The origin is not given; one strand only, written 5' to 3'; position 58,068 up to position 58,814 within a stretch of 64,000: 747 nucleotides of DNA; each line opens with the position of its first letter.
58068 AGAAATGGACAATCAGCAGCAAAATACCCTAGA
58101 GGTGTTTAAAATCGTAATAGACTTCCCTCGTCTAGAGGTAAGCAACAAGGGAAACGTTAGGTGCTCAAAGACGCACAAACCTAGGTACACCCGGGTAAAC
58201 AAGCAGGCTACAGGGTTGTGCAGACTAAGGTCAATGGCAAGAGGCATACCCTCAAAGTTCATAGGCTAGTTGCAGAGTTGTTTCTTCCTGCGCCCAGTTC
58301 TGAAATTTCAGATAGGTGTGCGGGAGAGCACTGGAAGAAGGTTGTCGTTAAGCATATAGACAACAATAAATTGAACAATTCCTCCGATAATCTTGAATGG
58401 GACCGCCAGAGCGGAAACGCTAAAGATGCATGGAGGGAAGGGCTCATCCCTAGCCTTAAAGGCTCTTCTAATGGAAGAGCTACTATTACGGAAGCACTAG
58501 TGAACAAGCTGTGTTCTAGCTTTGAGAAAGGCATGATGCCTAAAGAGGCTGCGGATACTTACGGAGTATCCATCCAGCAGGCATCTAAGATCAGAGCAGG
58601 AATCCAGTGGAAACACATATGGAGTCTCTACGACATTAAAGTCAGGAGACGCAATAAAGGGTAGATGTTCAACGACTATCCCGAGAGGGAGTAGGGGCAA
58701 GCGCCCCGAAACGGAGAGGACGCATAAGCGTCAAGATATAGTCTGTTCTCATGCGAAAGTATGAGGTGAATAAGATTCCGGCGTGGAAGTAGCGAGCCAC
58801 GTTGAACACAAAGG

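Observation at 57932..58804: Tape-measure gene split inside its conserved domain by an ~870-nt intron-like insertion carrying an HNH gene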

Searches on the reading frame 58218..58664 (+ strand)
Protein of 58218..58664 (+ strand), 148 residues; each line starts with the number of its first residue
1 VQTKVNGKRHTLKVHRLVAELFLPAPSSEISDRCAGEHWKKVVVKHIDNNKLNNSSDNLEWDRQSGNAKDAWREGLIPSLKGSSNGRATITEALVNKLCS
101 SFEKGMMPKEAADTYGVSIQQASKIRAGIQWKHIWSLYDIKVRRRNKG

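Call 14: search_protein_families(library=pfam, proteins=[window:58218-58664:+], max_evalue=0.01)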
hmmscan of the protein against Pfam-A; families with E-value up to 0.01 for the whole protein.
window:58218-58664:+ (148 aa): 1 family
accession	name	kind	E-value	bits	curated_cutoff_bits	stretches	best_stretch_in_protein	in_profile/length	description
PF13392.12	HNH_3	-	5e-06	26.5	24.8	1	14-61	3-38/46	HNH endonuclease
